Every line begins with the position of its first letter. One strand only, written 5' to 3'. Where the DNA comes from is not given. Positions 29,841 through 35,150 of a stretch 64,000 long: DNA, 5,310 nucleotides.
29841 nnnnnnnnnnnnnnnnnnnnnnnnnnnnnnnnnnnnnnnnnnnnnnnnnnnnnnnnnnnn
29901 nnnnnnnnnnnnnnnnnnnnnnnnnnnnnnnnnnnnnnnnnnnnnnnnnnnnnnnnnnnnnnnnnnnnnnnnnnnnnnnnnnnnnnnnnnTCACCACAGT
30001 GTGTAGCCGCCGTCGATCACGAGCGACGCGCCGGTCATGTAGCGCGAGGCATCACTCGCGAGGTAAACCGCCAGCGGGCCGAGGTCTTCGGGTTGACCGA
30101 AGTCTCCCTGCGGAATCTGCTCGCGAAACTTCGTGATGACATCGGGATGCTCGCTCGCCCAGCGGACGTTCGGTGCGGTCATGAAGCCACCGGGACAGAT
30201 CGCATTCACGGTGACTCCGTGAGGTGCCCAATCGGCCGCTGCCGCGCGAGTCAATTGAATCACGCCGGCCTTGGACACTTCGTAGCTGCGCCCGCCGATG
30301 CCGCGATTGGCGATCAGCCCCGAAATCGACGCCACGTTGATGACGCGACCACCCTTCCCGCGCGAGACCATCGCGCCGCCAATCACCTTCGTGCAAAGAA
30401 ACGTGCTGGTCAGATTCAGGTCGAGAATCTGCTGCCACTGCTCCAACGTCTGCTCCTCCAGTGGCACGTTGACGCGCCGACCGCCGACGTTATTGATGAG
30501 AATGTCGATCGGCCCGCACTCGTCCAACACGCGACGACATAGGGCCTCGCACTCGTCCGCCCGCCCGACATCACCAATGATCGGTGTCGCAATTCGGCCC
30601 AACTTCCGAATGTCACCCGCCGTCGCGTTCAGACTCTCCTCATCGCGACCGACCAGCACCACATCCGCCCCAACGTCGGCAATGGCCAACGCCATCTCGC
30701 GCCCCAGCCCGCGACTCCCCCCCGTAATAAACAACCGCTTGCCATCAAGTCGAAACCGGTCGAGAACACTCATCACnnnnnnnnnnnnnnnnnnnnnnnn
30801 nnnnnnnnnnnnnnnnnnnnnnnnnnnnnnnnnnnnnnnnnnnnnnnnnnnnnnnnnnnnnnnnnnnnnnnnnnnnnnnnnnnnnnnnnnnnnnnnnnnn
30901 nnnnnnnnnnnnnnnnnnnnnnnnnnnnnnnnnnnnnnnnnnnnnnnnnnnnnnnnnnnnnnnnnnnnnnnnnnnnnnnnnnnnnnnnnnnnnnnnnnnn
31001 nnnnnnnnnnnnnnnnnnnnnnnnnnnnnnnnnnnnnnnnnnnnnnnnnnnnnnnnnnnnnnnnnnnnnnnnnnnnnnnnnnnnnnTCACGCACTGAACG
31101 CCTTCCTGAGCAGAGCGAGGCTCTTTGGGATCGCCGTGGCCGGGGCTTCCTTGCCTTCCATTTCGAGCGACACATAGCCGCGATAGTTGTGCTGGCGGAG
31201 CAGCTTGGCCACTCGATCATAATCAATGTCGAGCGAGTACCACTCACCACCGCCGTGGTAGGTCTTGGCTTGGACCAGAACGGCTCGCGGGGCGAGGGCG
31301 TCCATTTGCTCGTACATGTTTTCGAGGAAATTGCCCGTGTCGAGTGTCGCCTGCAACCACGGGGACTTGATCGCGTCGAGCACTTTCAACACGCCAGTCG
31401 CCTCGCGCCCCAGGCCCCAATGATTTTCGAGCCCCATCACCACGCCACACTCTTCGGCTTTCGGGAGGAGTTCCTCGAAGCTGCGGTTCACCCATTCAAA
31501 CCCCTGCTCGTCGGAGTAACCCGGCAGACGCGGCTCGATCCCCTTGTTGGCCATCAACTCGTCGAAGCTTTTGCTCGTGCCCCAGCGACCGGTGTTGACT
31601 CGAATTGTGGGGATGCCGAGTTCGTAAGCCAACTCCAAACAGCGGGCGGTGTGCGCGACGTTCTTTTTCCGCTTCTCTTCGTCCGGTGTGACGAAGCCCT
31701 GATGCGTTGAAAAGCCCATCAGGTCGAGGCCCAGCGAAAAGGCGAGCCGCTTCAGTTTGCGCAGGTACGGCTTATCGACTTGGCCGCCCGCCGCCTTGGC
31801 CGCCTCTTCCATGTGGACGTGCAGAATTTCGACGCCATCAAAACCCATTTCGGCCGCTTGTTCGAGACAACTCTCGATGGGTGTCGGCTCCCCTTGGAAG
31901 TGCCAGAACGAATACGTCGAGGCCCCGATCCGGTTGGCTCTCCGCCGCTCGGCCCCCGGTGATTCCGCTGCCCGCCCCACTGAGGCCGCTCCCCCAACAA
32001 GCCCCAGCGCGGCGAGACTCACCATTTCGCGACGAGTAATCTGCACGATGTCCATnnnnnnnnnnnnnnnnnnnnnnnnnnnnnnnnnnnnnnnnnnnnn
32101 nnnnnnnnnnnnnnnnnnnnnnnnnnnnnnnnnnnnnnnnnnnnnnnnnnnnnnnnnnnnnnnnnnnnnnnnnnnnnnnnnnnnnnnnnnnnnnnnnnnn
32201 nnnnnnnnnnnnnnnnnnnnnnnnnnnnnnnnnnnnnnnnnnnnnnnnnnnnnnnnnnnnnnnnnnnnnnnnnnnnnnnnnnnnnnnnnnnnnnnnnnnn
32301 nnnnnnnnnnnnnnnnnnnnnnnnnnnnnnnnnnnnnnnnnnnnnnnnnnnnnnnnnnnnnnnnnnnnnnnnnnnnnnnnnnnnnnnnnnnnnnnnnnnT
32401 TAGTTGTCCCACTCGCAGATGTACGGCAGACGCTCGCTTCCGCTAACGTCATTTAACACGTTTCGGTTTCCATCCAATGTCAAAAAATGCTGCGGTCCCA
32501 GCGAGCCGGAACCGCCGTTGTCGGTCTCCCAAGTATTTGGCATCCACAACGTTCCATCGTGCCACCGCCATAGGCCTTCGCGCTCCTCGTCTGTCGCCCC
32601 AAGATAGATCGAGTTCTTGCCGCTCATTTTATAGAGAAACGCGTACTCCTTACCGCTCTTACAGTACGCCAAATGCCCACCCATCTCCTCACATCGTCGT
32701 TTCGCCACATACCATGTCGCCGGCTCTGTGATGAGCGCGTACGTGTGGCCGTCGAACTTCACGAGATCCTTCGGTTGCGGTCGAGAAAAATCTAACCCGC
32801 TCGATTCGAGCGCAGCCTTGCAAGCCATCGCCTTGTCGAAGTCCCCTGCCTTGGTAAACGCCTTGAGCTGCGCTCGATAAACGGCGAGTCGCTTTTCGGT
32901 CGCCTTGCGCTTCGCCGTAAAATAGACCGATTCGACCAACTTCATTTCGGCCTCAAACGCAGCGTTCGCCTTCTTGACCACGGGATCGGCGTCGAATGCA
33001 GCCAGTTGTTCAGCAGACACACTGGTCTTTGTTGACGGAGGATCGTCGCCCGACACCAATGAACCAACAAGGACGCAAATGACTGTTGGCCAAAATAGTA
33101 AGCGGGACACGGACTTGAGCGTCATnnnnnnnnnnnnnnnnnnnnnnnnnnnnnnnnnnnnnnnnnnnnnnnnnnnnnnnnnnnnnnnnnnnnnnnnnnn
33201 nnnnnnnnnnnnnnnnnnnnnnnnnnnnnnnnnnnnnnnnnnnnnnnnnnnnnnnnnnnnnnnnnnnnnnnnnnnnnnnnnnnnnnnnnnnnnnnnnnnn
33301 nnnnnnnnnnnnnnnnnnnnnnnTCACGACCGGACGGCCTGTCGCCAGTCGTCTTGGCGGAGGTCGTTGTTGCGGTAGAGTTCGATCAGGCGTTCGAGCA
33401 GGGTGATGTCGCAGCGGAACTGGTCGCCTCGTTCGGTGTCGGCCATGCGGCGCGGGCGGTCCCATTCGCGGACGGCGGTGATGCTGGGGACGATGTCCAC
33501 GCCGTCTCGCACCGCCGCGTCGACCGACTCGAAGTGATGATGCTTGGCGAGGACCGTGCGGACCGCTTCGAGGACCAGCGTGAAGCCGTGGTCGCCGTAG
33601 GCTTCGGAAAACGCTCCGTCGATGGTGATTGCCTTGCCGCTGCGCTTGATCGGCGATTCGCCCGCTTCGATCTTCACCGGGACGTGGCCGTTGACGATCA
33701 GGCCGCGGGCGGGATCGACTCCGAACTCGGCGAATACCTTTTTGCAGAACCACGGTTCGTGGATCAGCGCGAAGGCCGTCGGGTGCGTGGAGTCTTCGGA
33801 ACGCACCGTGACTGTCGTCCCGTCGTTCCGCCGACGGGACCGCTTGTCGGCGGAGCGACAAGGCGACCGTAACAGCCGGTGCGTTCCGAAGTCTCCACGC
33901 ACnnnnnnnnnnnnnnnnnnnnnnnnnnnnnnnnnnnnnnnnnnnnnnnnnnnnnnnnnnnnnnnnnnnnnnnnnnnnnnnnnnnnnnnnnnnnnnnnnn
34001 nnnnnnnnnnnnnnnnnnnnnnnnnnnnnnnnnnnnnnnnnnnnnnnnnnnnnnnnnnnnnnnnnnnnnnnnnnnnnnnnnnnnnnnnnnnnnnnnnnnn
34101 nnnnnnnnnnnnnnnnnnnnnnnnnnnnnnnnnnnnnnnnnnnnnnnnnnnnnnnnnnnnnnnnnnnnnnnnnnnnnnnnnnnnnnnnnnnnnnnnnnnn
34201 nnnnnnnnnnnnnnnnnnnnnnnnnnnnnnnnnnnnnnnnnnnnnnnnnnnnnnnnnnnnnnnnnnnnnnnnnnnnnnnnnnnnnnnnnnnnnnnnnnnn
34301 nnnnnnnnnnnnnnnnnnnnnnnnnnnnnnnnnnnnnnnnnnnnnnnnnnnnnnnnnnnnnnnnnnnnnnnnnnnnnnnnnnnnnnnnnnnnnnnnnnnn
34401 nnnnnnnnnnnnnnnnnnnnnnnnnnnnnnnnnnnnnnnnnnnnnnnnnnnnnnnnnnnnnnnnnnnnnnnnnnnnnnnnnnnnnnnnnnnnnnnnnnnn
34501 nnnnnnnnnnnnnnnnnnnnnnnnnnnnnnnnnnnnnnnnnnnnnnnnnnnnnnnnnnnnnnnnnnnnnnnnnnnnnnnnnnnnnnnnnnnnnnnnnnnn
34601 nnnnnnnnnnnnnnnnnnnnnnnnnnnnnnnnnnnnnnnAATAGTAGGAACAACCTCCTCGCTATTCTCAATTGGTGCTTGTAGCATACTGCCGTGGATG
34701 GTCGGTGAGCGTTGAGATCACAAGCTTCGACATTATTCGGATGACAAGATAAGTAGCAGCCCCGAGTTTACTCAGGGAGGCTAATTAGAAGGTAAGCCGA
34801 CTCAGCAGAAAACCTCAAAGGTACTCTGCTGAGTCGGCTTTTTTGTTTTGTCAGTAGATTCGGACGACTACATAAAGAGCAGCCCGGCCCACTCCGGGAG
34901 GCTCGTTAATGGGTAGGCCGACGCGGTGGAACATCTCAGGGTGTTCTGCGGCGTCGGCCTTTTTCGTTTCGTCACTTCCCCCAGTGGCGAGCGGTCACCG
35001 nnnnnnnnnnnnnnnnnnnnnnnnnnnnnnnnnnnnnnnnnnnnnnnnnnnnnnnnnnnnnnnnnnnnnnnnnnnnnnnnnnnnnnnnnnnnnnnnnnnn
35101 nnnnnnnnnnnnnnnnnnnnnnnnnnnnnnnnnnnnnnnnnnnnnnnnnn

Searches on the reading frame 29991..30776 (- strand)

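Call 27: search_protein_families(library=pfam, max_evalue=0.01, proteins=[window:29991-30776:-])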
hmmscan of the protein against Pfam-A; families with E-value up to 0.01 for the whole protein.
window:29991-30776:- (261 aa): 3 families
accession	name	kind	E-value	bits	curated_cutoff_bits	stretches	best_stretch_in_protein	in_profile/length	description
PF13561.12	adh_short_C2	-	1.6e-55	188.7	27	1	22-259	6-236/236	Enoyl-(Acyl carrier protein) reductase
PF00106.31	adh_short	-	9.4e-50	169.2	26.6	1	15-203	3-187/195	short chain dehydrogenase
PF08659.16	KR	-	9.8e-07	29.3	22.6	1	16-128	4-119/180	KR domain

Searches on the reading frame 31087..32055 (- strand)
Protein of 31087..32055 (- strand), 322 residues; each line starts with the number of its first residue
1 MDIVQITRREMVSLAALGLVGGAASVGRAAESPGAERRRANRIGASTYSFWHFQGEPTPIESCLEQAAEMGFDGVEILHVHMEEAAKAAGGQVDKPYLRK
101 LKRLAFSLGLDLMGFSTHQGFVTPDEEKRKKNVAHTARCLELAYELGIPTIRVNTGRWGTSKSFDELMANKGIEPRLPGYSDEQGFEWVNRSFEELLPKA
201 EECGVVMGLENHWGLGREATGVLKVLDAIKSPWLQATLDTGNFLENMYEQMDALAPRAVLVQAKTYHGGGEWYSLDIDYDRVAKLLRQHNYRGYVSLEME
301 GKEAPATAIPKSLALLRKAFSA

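Call 27: search_protein_families(library=pfam, max_evalue=0.01, proteins=[window:31087-32055:-])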
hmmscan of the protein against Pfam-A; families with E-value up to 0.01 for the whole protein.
window:31087-32055:- (322 aa): 1 family
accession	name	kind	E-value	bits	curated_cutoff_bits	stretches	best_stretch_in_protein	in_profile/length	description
PF01261.30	AP_endonuc_2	-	5.7e-37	128.2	31.1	1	64-318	1-248/249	Xylose isomerase-like TIM barrel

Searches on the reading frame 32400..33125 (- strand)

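Call 27: search_protein_families(library=pfam, max_evalue=0.01, proteins=[window:32400-33125:-])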
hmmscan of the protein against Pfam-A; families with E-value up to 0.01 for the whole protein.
window:32400-33125:- (241 aa): 2 families
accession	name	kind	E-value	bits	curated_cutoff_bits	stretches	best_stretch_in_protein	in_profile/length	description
PF00059.27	Lectin_C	-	6.1e-11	43.5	22.6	1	135-238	2-106/107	Lectin C-type domain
PF17177.10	PPR_long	-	0.0084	15.9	27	0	57-116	105-160/211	Pentacotripeptide-repeat region of PRORP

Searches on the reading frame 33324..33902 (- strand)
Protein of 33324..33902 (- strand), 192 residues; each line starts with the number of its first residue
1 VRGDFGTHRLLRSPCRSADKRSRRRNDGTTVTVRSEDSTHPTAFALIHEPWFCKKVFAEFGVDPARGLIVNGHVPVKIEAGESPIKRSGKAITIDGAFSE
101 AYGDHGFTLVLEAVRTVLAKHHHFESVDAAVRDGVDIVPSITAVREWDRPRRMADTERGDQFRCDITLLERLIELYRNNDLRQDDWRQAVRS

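Call 27: search_protein_families(library=pfam, max_evalue=0.01, proteins=[window:33324-33902:-])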
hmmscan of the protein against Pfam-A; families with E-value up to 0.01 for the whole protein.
window:33324-33902:- (192 aa): 1 family
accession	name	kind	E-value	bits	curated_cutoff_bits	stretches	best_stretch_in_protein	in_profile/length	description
PF06874.16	FBPase_2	-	4.4e-38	131.4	27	1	43-178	500-639/639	Firmicute fructose-1,6-bisphosphatase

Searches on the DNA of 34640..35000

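Call 38: search_rna_families(source=window, start=34640, end=35000, threshold=evalue, max_evalue=10)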
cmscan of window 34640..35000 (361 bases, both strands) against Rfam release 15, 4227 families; matches with E-value up to 10: 11.
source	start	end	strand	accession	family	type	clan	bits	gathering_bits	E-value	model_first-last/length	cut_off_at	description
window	34788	34846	+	RF03751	mir-7445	Gene; miRNA;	-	24.6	79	0.039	1-60/60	no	mir-7445 microRNA precursor family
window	34795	34839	-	RF00826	mir-55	Gene; miRNA;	-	20.6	53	0.087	1-74/74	no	mir-55 microRNA precursor family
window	34780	34844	+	RF02386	sau-19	Gene; sRNA;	-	18.4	80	1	1-75/75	no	Staphylococcus sRNA sau-19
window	34792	34844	-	RF03969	mir-622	Gene; miRNA;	-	18.2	86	0.24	1-72/72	no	mir-622 microRNA precursor family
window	34795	34839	+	RF00826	mir-55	Gene; miRNA;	-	17.8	53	0.5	1-74/74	no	mir-55 microRNA precursor family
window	34791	34844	+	RF04022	mir-4863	Gene; miRNA;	-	16.4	100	1.5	1-93/93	no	mir-4863 microRNA precursor family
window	34791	34843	+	RF03686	mir-9424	Gene; miRNA;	-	16.1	90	1.6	1-68/68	no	mir-9424 microRNA precursor family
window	34795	34839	-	RF03785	mir-974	Gene; miRNA;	-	15.9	90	3.1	1-91/91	no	mir-974 microRNA precursor family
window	34797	34837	-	RF03299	mir-1000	Gene; miRNA;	-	15.1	50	1.9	16-57/72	no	mir-1000 microRNA precursor family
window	34788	34854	-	RF00426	SCARNA15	Gene; snRNA; snoRNA; scaRNA;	CL00019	15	65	2.5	1-128/128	no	Small Cajal body specific RNA 15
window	34685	34748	+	RF01905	HOTAIR_2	Gene; lncRNA;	-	10.3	60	6.2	1-69/69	no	HOTAIR conserved region 2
